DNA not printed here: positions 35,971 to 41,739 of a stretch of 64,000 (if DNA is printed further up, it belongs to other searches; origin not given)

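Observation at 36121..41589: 1822-aa acidic, motif-less cytoplasmic protein inserted between murF and mraY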

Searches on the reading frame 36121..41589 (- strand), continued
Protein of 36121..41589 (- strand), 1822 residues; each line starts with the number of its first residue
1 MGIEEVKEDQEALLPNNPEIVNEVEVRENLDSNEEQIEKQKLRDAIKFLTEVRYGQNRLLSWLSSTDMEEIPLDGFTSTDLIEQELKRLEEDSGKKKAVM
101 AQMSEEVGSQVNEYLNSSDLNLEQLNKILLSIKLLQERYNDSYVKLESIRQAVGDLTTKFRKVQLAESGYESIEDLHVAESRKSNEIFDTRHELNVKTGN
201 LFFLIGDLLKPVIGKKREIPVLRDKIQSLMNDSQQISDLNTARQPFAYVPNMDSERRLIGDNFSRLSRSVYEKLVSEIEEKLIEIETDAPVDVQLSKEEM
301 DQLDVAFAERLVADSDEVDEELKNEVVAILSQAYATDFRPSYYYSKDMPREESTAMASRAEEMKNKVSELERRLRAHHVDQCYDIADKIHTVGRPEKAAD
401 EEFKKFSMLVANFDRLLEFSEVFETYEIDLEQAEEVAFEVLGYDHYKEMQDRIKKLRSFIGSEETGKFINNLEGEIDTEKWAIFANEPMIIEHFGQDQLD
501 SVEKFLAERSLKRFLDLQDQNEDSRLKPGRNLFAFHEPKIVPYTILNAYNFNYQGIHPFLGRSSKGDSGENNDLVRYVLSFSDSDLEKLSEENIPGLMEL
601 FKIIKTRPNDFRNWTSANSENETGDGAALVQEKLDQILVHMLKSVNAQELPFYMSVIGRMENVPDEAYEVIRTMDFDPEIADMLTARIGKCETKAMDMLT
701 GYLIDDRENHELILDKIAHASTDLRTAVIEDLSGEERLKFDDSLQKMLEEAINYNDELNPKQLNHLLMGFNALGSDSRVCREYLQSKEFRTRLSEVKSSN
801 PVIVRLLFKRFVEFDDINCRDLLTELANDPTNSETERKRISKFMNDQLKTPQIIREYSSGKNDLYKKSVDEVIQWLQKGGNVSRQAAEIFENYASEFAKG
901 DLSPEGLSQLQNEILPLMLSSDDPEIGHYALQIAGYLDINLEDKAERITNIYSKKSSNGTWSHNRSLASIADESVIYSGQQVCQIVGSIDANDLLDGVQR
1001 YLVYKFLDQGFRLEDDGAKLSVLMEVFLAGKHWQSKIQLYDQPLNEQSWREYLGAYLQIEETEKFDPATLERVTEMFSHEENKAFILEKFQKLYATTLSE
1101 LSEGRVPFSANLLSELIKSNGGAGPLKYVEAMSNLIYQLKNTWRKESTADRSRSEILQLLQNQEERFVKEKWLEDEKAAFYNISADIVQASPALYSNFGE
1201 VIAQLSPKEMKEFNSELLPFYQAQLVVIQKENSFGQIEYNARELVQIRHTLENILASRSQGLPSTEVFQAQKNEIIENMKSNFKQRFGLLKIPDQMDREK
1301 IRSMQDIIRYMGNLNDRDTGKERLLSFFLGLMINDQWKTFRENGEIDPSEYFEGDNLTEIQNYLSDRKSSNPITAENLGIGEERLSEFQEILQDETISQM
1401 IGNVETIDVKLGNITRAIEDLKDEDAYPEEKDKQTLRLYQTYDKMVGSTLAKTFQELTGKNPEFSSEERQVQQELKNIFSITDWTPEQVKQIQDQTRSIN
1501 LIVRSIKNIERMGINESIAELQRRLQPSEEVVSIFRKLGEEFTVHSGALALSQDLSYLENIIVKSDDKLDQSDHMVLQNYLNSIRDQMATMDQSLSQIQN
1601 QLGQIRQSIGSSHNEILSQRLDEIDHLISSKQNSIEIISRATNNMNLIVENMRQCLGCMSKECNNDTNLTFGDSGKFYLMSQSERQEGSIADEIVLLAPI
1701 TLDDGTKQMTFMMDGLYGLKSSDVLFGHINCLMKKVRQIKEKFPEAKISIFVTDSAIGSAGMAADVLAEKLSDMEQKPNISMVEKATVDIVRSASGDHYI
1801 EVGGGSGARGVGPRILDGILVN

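Call 88: search_protein_families(library=pfam, alignment_id=A5, max_evalue=0.00001)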
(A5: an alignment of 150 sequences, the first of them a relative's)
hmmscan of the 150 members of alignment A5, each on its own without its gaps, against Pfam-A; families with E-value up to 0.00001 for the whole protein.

A. member 1, L001:3381-5162:+ (594 aa): 4 families
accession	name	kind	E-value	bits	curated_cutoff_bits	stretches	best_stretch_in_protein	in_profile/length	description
PF00009.33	GTP_EFTU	-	4.3e-58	196.5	26.5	1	4-178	1-187/188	Elongation factor Tu GTP binding domain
PF06421.17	LepA_C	-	2.3e-44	150.3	29.7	1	488-593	2-107/107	GTP-binding protein LepA C-terminus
PF00679.30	EFG_C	-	6.7e-21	74.6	27.9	1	396-484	2-87/89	Elongation factor G C-terminus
PF03144.31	GTP_EFTU_D2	-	6.6e-09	36.5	30.3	1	202-272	1-73/73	Elongation factor Tu domain 2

B. families by the number of members that match (of 150 scanned): 133 families (the first 25 are shown)
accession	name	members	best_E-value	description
PF00589.27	Phage_integrase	4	5.4e-45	Phage integrase family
PF01411.24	tRNA-synt_2c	3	3.1e-119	tRNA synthetases class II (A)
PF00152.25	tRNA-synt_2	3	8.6e-105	tRNA synthetases class II (D, K and N)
PF00005.33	ABC_tran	3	1.7e-35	ABC transporter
PF01926.29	MMR_HSR1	3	3.7e-26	50S ribosome-binding GTPase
PF00004.35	AAA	3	3.9e-19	ATPase family associated with various cellular activities (AAA)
PF07973.19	tRNA_SAD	3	4.8e-16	Threonyl and Alanyl tRNA synthetase second additional domain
PF02899.23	Phage_int_SAM_1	3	8.7e-12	Phage integrase, N-terminal SAM-like domain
PF13304.12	AAA_21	3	1.7e-09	AAA domain, putative AbiEii toxin, Type IV TA system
PF00009.33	GTP_EFTU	2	4.3e-58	Elongation factor Tu GTP binding domain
PF00334.24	NDK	2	1e-41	Nucleoside diphosphate kinase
PF04055.27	Radical_SAM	2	5.4e-31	Radical SAM superfamily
PF00679.30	EFG_C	2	5.4e-21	Elongation factor G C-terminus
PF01541.30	GIY-YIG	2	7.8e-17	GIY-YIG catalytic domain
PF01336.31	tRNA_anti-codon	2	8.9e-17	OB-fold nucleic acid binding domain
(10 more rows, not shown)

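Call 91: search_protein_families(library=padloc, proteins=[P0001, P0003], max_evalue=0.01)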
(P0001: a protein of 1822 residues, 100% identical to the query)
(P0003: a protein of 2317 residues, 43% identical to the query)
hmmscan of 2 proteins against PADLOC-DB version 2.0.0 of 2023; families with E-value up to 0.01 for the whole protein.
P0001 (1822 aa): 0 families

P0003 (2317 aa): 0 families

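Call 92: search_protein_families(library=phrogs, proteins=[P0001, P0003], max_evalue=0.01)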
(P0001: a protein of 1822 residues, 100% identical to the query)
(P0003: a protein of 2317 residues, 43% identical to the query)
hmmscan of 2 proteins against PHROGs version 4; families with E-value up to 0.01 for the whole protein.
P0001 (1822 aa): 1 family
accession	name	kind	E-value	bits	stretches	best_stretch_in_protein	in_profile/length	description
phrog_7355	-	unknown function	0.0044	18.3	0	100-147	8-56/60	-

P0003 (2317 aa): 0 families

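Call 96: find_related_loci(query=window:36121-41589:-, collection=metagenome_contigs, flank=6000)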
Query window:36121-41589:- (1822 aa) in metagenome_contigs; peptide patterns used: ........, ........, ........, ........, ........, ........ (x = any residue, [..] = any of these).
147 stretches matched a pattern, but none encodes a relative of the query by tblastn (E <= 1e-3).
